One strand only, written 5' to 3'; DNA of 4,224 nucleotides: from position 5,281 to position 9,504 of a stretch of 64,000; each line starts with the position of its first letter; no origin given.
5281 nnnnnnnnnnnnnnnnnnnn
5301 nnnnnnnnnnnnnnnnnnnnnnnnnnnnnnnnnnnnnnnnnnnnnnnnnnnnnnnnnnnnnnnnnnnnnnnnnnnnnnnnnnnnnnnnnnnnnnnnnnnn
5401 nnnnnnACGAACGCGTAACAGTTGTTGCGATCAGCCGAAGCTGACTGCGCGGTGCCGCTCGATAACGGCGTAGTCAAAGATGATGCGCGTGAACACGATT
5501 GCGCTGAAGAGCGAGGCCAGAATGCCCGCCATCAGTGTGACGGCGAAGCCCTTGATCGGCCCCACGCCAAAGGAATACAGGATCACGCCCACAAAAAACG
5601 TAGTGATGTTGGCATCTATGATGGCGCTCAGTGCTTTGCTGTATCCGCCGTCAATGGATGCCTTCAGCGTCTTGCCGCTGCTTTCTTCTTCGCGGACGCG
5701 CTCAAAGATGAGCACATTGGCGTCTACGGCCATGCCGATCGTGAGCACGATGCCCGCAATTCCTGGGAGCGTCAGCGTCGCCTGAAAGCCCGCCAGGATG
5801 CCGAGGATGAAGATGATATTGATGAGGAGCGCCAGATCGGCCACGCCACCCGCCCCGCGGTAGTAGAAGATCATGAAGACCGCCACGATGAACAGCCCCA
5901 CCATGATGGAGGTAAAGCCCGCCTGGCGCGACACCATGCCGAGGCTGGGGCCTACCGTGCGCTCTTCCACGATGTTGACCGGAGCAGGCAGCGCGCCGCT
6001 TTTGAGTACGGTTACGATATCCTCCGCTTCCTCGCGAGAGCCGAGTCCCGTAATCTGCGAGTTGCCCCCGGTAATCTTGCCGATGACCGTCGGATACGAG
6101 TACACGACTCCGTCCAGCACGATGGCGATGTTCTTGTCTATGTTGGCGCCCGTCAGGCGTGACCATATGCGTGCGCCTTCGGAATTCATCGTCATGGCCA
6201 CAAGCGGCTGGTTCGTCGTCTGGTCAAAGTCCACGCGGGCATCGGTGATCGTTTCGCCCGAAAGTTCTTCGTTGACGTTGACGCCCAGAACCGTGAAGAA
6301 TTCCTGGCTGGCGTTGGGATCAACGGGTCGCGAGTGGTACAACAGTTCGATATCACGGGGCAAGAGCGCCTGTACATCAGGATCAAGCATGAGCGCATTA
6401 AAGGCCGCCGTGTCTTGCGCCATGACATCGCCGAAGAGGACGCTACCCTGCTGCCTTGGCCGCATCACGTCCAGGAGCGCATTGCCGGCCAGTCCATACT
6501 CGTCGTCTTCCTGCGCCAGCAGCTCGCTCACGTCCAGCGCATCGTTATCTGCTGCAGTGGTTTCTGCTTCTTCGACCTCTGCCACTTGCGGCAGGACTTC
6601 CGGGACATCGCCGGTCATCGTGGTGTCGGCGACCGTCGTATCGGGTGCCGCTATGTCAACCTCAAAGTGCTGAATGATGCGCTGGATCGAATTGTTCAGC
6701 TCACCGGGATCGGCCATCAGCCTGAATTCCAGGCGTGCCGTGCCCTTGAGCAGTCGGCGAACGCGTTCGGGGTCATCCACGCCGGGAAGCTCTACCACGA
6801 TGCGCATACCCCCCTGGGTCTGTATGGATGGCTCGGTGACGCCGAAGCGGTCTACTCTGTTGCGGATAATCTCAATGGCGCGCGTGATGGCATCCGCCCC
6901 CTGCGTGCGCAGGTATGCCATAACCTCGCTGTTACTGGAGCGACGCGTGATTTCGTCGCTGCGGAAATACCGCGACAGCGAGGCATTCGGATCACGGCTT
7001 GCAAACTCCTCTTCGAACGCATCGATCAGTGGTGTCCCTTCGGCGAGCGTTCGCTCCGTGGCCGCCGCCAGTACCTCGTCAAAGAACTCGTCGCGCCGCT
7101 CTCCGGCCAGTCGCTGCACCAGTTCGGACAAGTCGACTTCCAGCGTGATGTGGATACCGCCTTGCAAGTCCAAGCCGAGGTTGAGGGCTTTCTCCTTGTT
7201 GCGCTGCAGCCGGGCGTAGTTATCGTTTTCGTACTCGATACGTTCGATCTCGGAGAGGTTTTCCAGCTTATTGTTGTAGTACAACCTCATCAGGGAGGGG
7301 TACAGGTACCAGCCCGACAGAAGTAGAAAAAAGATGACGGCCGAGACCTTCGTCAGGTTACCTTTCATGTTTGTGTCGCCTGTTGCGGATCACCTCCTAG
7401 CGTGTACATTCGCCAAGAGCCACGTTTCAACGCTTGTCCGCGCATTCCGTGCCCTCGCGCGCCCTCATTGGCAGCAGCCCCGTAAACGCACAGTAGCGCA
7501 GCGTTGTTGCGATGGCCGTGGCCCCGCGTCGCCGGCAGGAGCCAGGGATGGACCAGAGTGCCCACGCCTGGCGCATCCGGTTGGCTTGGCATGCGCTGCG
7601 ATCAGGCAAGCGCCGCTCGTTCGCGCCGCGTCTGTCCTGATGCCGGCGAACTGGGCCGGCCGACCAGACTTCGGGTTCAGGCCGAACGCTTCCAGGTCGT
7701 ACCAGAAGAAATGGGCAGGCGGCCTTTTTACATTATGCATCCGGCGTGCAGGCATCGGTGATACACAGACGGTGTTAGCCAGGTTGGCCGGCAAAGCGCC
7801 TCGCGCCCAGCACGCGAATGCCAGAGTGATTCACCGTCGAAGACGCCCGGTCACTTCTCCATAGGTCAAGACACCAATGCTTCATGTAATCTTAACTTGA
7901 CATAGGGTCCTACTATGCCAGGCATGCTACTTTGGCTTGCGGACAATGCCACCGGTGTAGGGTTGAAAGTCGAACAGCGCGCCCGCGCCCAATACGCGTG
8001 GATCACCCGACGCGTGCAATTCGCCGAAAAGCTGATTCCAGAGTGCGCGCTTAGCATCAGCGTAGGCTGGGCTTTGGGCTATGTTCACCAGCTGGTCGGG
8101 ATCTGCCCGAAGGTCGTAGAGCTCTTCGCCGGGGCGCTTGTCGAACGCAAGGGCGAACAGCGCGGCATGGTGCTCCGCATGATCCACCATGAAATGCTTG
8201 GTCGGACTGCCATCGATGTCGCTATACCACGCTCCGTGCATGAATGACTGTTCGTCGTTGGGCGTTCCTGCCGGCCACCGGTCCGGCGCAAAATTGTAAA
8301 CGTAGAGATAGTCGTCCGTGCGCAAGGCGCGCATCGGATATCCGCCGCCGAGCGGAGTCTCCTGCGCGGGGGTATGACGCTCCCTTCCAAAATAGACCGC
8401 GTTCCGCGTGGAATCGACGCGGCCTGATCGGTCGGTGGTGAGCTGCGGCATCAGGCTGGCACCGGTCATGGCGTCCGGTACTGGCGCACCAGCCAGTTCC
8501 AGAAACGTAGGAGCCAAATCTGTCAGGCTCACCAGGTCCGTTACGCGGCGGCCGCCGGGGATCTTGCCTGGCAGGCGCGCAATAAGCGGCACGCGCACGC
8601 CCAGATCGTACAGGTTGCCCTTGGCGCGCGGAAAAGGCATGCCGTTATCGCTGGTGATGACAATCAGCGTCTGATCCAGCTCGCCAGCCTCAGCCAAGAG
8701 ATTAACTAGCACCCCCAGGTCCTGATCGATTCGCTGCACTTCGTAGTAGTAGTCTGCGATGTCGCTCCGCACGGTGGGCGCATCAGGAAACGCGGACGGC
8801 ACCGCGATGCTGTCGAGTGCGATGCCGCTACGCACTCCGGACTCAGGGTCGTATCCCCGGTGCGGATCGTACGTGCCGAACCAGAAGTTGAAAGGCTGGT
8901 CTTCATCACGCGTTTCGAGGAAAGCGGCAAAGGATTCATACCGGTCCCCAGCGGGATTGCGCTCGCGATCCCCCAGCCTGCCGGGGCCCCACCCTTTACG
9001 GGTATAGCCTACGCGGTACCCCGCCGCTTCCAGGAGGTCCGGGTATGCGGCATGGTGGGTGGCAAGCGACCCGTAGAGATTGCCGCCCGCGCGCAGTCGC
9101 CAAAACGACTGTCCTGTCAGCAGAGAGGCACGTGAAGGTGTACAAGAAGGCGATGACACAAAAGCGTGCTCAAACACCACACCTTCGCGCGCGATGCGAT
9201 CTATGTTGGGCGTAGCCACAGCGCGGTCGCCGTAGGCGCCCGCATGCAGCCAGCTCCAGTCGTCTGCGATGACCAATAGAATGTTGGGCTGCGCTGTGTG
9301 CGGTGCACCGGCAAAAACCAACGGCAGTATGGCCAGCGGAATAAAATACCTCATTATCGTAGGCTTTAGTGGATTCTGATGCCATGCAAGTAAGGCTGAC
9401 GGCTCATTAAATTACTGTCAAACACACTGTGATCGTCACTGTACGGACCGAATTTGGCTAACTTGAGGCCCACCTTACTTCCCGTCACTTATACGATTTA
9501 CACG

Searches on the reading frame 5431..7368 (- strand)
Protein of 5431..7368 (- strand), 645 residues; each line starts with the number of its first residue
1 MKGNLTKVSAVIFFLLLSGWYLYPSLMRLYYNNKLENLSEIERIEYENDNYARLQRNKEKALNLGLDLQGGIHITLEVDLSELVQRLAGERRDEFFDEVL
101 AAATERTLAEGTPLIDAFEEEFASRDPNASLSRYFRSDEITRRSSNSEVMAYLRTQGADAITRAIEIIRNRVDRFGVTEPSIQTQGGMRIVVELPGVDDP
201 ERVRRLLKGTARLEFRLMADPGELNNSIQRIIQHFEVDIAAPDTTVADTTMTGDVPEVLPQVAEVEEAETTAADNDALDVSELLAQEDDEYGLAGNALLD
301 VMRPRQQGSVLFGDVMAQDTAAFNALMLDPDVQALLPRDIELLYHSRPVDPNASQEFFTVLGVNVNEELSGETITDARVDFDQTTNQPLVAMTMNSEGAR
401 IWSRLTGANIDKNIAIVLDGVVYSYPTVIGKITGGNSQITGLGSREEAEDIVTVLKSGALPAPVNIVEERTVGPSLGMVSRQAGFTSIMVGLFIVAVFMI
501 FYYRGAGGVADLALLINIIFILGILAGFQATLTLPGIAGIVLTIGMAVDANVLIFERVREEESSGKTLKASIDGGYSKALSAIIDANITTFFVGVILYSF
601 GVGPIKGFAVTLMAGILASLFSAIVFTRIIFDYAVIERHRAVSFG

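Call 59: search_protein_families(library=pfam, proteins=[window:5431-7368:-], max_evalue=0.001)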
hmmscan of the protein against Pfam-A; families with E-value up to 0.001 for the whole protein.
window:5431-7368:- (645 aa): 4 families
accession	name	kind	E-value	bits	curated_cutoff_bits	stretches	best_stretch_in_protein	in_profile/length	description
PF22599.2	SecDF_P1_head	-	1.5e-30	105.9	27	1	363-462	15-114/114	SecDF, P1 head subdomain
PF21760.3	SecD_1st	-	2.5e-26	91.4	27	1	162-219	2-59/60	Protein translocase subunit SecDF, P1 domain, N-terminal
PF02355.23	SecD_SecF_C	-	8.2e-21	74.7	20.5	1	465-628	14-180/189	Protein export membrane protein SecD/SecF, C-terminal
PF07549.19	Sec_GG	-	7.2e-06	25.8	20.3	1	62-79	8-25/28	SecD/SecF GG Motif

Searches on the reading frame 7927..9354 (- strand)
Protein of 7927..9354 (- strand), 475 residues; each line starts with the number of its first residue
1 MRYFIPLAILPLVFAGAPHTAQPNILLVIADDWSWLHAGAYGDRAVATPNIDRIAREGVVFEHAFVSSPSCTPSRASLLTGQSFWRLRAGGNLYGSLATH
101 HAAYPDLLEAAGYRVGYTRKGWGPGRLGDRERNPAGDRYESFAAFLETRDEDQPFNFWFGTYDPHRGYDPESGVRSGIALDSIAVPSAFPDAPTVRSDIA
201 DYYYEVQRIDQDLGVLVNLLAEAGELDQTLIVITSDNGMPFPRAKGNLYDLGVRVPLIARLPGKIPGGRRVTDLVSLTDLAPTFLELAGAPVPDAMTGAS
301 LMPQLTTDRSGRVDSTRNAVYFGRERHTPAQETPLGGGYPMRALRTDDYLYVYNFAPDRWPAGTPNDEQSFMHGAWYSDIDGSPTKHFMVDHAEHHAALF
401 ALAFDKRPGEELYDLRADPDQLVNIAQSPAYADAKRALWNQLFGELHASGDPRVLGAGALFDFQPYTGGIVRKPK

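Call 59: search_protein_families(library=pfam, proteins=[window:7927-9354:-], max_evalue=0.001)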
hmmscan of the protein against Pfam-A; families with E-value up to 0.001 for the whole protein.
window:7927-9354:- (475 aa): 3 families
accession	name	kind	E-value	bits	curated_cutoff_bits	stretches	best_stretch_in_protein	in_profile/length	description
PF00884.28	Sulfatase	-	7.1e-40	137.6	25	2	23-120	1-99/301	Sulfatase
PF16347.10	SGSH_C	-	1.3e-18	68.1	29.3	1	247-322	10-82/154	N-sulphoglucosamine sulphohydrolase, C-terminal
PF01663.27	Phosphodiest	-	6.1e-06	26.5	23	0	205-239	187-221/342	Type I phosphodiesterase / nucleotide pyrophosphatase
